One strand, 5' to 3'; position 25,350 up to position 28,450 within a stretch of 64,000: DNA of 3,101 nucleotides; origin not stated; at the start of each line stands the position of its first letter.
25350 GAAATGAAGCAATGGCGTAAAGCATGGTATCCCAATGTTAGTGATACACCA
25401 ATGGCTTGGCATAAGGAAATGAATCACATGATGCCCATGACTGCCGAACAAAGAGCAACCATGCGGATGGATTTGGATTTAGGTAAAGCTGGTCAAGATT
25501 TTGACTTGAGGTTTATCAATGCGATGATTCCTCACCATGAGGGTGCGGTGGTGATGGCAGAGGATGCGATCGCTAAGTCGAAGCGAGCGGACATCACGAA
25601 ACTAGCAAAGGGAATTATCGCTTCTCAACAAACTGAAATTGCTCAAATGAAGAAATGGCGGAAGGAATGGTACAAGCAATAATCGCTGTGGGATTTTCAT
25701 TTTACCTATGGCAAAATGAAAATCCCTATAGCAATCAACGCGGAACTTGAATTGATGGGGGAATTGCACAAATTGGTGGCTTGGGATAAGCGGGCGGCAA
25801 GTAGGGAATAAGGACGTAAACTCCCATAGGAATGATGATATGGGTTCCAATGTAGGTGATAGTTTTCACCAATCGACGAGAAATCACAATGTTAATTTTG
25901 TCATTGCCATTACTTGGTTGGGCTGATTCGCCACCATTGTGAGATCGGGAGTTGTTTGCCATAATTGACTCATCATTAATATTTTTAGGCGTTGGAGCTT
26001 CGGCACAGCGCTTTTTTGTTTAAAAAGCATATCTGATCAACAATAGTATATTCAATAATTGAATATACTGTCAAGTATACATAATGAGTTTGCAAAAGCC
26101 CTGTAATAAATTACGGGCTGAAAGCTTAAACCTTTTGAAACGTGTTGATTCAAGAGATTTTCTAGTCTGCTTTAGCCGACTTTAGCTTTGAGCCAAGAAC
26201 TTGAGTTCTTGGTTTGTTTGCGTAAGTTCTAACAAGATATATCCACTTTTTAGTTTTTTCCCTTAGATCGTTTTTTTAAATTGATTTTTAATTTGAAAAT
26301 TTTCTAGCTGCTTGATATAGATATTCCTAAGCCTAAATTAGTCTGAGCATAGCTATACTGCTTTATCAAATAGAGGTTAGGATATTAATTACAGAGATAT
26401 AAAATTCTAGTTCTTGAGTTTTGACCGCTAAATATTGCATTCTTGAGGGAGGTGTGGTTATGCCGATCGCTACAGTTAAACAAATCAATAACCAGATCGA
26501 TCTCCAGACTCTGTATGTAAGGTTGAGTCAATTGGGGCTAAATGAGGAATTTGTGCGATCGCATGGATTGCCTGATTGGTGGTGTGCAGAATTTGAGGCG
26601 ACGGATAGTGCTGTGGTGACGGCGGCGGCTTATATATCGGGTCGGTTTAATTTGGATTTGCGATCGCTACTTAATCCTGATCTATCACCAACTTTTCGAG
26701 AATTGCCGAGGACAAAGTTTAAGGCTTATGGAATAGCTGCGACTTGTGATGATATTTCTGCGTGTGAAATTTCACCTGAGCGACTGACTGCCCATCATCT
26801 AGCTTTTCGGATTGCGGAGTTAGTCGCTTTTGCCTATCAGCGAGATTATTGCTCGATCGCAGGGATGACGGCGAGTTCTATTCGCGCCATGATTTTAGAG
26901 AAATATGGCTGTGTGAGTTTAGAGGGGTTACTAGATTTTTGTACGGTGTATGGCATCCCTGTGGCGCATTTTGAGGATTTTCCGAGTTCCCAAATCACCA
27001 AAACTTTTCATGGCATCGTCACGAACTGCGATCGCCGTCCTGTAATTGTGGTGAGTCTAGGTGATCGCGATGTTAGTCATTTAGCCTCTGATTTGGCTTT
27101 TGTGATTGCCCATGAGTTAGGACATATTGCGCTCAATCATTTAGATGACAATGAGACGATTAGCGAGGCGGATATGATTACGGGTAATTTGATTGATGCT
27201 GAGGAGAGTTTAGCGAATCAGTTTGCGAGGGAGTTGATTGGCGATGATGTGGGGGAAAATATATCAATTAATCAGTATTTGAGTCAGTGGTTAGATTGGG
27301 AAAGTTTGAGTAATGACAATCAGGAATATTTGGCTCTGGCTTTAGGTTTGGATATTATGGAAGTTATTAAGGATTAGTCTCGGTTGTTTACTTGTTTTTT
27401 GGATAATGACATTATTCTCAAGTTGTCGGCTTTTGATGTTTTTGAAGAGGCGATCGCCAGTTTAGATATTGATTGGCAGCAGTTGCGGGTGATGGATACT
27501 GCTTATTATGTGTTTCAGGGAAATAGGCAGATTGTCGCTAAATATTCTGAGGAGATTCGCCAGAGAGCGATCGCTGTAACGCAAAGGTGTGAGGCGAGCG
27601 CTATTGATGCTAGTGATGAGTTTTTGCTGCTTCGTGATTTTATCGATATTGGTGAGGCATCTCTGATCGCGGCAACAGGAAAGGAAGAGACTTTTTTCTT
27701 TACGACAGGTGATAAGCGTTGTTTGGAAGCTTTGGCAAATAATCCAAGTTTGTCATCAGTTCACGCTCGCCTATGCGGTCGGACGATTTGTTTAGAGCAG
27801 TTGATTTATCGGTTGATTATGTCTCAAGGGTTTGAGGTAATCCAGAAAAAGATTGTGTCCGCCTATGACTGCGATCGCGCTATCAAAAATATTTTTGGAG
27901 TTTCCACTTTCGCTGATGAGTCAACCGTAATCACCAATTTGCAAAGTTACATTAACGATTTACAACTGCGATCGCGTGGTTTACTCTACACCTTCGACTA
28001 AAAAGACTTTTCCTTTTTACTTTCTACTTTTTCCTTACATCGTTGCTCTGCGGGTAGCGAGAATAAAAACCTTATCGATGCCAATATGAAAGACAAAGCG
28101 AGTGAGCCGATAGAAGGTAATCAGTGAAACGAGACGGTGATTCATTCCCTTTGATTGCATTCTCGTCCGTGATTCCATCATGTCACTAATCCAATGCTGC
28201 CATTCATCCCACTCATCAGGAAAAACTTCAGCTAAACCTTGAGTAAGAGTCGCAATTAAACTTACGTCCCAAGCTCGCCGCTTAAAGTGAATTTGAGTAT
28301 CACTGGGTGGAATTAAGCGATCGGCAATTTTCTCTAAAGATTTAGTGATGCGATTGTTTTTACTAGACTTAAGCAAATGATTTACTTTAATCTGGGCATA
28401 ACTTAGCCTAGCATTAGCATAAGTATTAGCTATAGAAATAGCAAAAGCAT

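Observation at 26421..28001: Two-gene ImmA/IrrE-like metallopeptidase plus PIN-like module beside the copper island: candidate uncharacterised toxin-antitoxin or defence cassette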

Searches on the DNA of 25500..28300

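Call 94: search_rna_families(source=window, start=25500, end=28300, threshold=evalue, max_evalue=1)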
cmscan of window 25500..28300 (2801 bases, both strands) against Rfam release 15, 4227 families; matches with E-value up to 1: 2.
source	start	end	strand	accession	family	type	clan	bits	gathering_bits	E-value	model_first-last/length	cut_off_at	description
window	25678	25737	-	RF03566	mir-4875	Gene; miRNA;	-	25.7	90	0.032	1-73/73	no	mir-4875 microRNA precursor family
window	27164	27222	+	RF01121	sR38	Gene; snRNA; snoRNA; CD-box;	-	20.4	50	0.084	1-59/59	no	Small nucleolar RNA sR38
